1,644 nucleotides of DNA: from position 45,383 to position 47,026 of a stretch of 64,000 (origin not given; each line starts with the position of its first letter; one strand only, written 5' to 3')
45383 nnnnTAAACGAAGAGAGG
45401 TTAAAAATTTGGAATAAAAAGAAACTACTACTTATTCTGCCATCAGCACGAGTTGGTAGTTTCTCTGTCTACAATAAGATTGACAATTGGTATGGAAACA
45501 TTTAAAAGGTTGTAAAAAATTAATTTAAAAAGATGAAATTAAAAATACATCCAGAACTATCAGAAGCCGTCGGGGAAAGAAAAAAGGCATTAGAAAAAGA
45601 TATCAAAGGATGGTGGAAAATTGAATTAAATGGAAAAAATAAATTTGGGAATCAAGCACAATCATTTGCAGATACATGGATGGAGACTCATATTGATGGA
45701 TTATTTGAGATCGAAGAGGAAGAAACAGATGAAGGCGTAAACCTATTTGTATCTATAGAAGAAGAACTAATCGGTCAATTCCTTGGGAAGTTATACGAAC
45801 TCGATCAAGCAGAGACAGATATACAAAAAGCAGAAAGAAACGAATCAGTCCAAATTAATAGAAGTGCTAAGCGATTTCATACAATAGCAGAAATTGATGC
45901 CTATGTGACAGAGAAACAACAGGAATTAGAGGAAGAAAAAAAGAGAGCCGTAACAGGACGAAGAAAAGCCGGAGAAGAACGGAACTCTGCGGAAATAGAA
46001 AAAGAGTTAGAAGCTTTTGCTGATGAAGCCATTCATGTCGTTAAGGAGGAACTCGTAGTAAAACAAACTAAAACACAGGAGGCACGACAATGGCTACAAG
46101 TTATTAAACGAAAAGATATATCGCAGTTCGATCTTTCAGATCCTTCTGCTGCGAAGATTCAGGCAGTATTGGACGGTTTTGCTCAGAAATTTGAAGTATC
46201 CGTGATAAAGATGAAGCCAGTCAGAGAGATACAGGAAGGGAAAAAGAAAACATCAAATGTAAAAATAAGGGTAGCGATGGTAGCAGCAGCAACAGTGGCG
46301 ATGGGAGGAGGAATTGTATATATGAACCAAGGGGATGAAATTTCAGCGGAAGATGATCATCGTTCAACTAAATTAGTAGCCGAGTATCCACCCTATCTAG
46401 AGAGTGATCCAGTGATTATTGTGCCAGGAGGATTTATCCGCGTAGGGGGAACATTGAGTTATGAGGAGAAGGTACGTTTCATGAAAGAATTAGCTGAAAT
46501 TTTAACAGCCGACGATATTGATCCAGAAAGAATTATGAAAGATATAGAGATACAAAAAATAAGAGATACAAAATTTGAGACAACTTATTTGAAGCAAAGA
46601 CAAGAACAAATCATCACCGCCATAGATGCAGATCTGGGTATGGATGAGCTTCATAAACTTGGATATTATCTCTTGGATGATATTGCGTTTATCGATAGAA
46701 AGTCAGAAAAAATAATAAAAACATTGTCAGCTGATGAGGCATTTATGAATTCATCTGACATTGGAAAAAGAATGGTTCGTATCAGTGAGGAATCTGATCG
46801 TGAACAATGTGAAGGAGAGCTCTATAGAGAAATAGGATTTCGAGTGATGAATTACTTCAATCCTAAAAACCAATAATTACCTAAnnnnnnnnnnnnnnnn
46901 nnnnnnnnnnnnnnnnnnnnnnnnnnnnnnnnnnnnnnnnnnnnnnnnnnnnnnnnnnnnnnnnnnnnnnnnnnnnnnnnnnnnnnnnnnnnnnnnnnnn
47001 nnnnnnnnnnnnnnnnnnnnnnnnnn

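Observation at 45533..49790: Operon of three diverged paralogs: coiled-coil, basic-patch, single-pass membrane proteins of no recognisable family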

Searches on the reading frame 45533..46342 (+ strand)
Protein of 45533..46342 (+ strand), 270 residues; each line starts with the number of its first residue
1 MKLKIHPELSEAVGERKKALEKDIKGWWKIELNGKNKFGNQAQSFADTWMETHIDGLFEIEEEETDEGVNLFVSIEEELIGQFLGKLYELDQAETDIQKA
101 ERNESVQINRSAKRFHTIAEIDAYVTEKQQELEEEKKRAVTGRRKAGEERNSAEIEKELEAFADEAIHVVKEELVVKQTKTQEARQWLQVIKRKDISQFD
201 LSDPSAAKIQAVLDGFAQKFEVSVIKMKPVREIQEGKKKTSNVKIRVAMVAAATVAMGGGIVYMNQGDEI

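Call 37: search_protein_representatives(alignment_id=A2)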
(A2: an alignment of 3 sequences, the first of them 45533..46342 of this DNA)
Query: 3 sequences, 270 profile positions. Proteins with E-value up to 0.001 (for the whole library): 3; up to 1e-10: 3; up to 1e-30: 3. The best 3 are listed.
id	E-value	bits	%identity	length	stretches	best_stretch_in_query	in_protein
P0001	2.1e-122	424.1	-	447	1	1-270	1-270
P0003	3.8e-106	370.8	-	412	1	1-267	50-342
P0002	1.7e-98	345.7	-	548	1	1-269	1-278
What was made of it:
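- Tried and rejected: Exhaustive hmmsearch of 1.84 billion representatives with the three-paralog profile: only the trio itself (call 37).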

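Call 56: search_solved_structures(query=A2, max_evalue=10)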
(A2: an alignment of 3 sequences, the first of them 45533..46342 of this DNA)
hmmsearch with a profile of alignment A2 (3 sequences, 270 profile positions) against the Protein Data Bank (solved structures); distinct sequences matched with E-value up to 10: 1.
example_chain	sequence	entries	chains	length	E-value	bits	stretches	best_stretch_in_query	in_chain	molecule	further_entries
2chp_A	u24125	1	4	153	0.32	13.6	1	22-89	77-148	METALLOREGULATION DNA-BINDING STRESS PROTEIN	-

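Call 57: find_related_loci(query=A2, collection=viral_contigs, flank=5000)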
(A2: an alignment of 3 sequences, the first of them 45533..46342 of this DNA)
Query A2 (270 aa) in viral_contigs; peptide patterns used: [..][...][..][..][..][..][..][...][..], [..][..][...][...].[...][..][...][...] (x = any residue, [..] = any of these).
600 stretches matched a pattern, but none encodes a relative of the query by tblastn (E <= 1e-3).

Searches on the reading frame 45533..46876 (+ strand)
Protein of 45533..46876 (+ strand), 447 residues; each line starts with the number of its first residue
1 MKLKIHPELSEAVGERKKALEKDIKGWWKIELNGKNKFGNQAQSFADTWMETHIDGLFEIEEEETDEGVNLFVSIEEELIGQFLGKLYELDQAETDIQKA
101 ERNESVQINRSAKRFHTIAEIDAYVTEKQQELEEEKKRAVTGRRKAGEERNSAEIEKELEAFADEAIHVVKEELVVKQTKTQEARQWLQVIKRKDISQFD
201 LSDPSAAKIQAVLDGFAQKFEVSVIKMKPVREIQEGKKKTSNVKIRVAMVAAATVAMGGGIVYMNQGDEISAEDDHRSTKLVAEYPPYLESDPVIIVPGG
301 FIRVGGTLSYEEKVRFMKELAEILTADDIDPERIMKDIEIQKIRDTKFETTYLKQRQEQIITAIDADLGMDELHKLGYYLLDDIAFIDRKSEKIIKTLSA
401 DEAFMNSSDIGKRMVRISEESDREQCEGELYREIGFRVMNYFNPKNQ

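Call 6: search_protein_families(library=pfam, proteins=[window:45533-46873:+], max_evalue=1)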
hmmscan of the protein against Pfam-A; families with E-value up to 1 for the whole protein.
window:45533-46873:+ (447 aa): 1 family
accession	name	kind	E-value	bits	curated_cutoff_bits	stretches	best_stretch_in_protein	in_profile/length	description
PF00018.34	SH3_1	-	0.59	10.2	22.9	1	8-39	13-44/48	SH3 domain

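Call 7: search_protein_families(library=ncbifam, proteins=[window:45533-46873:+], max_evalue=1)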
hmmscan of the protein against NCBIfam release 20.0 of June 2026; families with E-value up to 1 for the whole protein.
window:45533-46873:+ (447 aa): 0 families

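Call 8: search_protein_families(library=phrogs, proteins=[window:45533-46873:+], max_evalue=1)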
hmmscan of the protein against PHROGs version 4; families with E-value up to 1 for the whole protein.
window:45533-46873:+ (447 aa): 2 families
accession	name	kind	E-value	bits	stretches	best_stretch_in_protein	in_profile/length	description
phrog_27117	-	unknown function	0.085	14.1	0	213-250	18-55/82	-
phrog_1058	-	unknown function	0.76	10.8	0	105-183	57-132/134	-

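Call 9: search_protein_families(library=padloc, proteins=[window:45533-46873:+], max_evalue=1)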
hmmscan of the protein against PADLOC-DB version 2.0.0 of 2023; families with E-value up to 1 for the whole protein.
window:45533-46873:+ (447 aa): 0 families
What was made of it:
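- On Known anti-phage defence systems (PADLOC-DB): P1 and P2 have none (call 9).
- Tried and rejected: Curated libraries: Pfam, NCBIfam, PHROGs and PADLOC gave nothing (calls 6-9).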

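Call 11: find_homologous_proteins(query=window:45533-46873:+, max_evalue=0.001)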
Query window:45533-46873:+ (447 aa): 1 proteins with E <= 0.001 among 8000 candidates.
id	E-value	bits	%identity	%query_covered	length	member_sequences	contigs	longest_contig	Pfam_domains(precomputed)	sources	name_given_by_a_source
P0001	5.5e-285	963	100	100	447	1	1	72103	-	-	-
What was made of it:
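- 45533..46876 (+): P1 gene, 447 aa. Finds only itself in 5.8 billion clusters (call 11).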

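Call 12: search_solved_structures(query=window:45533-46873:+, max_evalue=1)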
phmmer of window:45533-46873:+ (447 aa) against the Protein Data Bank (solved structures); distinct sequences matched with E-value up to 1: 3.
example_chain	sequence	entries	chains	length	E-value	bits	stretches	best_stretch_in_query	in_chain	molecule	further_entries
5vm4_A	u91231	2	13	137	0.0059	18.9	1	12-74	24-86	Single domain camelid nanobody VHH T10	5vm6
6a9c_B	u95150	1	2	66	0.17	14.1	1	7-36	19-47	Unconventional myosin IB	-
5xg9_B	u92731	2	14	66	0.17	14.1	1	7-36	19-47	Unconventional myosin IB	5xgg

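Call 17: find_encoding_contigs(protein=window:45533-46876:+, flank=10000, max_places=6)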
Protein window:45533-46876:+ (447 aa): no gene with exactly this product is on record in the collection.
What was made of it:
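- Tried and rejected: Exact-sequence contig look-up for P1: not on record (call 17).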

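Call 20: find_related_loci(query=A1, collection=genome_contigs, flank=10000)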
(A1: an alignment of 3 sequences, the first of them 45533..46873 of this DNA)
Query A1 (447 aa) in genome_contigs; peptide patterns used: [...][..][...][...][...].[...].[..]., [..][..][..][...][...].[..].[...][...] (x = any residue, [..] = any of these).
125 stretches matched a pattern, but none encodes a relative of the query by tblastn (E <= 1e-3).

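Call 44: predict_structure(alignment_id=A1)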
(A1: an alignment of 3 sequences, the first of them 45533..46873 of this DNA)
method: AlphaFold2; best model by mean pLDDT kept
length: 447 residues; sequences in the alignment: 3
mean_pLDDT: 45.2   pTM: 0.26
mean pLDDT of the five models: 45.2, 39.3, 38.6, 38.0, 36.5
residues with pLDDT >= 90: 0; 70-90: 11; 50-70: 160; < 50: 276
segments of 3 or more residues with pLDDT < 50: 1-5, 34-36, 103-111, 187-210, 215-217, 219-357, 359-365, 367-447
pLDDT, mean of each block of 10 residues (from residue 1): 45 67 67 55 68 67 59 59 62 62 48 54 67 66 53 56 57 56 50 39 39 47 33 26 23 22 24 29 27 26 30 40 35 32 33 47 43 45 37 35 38 42 44 44 33
secondary structure, 60 per line:
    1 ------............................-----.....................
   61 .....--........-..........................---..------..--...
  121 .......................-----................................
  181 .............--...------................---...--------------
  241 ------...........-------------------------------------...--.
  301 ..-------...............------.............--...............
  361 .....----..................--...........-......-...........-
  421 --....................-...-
elements in order: H7-34 H40-57 E58-65 E68-75 H77-102 H118-143 H149-193 H205-220 E224-226 H247-257 E295-297 E300-302 H310-324 H331-343 H346-365 H370-387 H390-400 H402-407 H409-419 H423-442
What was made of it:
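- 45533..45928 (+): P1 acidic N-domain (aa 1-132, pI 4.7), carrying W49 and L57-F58, the '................' helix and the '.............' motif. AF2 gives helix-helix-hairpin-helix at pLDDT 55-68 (call 44).
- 46322..46873 (+): P1 C-terminal domain (aa 264-447, pI 4.6), presumed to lie outside the cytoplasm. Predicted mostly helical at pLDDT below 50 (call 44).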

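Call 50: fold_search(model_id=the predicted structure, library=pdb)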
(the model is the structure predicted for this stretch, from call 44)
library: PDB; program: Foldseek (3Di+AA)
matches with E <= 10: 128; with E <= 0.001: 0
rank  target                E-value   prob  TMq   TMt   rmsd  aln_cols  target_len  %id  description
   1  8glv_Do               5.5e-01  0.08  0.15  0.06  58.6       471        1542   12  96-nm repeat unit of doublet microtubules from Chlamydomonas reinhardtii flagella (released 2023-05-31)
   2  7v2w_J                7.4e-01  0.08  0.11  0.17  44.4       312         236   12  protomer structure from the dimer of yeast THO complex (released 2022-07-27)
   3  7o3x_B                8.8e-01  0.41  0.18  0.34  13.2       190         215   16  Structural basis for VIPP1 oligomerization and maintenance of thylakoid membrane integrity (released 2021-06-30)
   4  8tsh_K                1.6e+00  0.06  0.10  0.16  19.2       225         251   11  S. thermodepolymerans KpsMT(E151Q)-KpsE in complex with ATP (released 2024-04-17)
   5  7mwq_A                1.8e+00  0.06  0.10  0.20  27.8       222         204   15  Structure of De Novo designed beta sheet heterodimer LHD29A53/B53 (released 2022-01-19)
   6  3mtt                  1.9e+00  0.20  0.17  0.36   7.7       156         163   13  Crystal structure of iSH2 domain of human p85beta, Northeast Structural Genomics Consortium Target HR5531C (released 2010-05-19)
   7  7aqo_J                1.9e+00  0.05  0.11  0.18  45.7       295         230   12  yeast THO-Sub2 complex dimer (released 2020-12-02)
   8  9dxh_A                1.9e+00  0.04  0.08  0.06  16.0       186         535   13  attPmm and attBmm bound serine integrase complex in the pre-rotation state (released 2026-01-21)
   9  7vtn_A                2.0e+00  0.02  0.06  0.05  34.5       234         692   14  Cryo-EM structure of the Cas13bt3-crRNA-target RNA ternary complex (released 2022-09-07)
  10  6zbf_D                2.1e+00  0.08  0.14  0.25  32.5       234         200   14  Merozoite surface protein 1 (MSP-1) from Plasmodium falciparum, alternative conformation 3 (released 2021-05-19)
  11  8qbr                  2.1e+00  0.08  0.12  0.22  20.4       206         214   13  Cryo-EM structure of Vipp1 helical filament with lattice 1 (Vipp1_L1) (released 2024-09-18)
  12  3syv_C                2.2e+00  0.08  0.14  0.22  25.6       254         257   11  Crystal structure of mPACSIN 3 F-BAR domain mutant (released 2012-05-16)
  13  8gl8_G                2.2e+00  0.05  0.08  0.16  20.2       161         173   11  The Type 9 Secretion System Extended Translocon - SprA-PorV-PPI-RemZ-SkpA-SprE complex (released 2024-01-31)
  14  8qbw                  2.4e+00  0.23  0.19  0.35  11.8       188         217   14  Cryo-EM structure of Vipp1-deltaH6_aa1-219 helical filament with lattice 3 (Vipp1-deltaH6_L3) (released 2024-09-11)
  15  5nmo_A                2.7e+00  0.09  0.11  0.25  12.1       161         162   14  Structure of the Bacillus subtilis Smc Joint domain (released 2017-06-21)
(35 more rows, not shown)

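Call 59: search_dna_similar(query=window:45533-46873:+, collection=phages, mode=protein, max_evalue=0.01)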
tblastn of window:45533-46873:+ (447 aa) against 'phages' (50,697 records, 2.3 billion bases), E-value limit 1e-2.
No match.
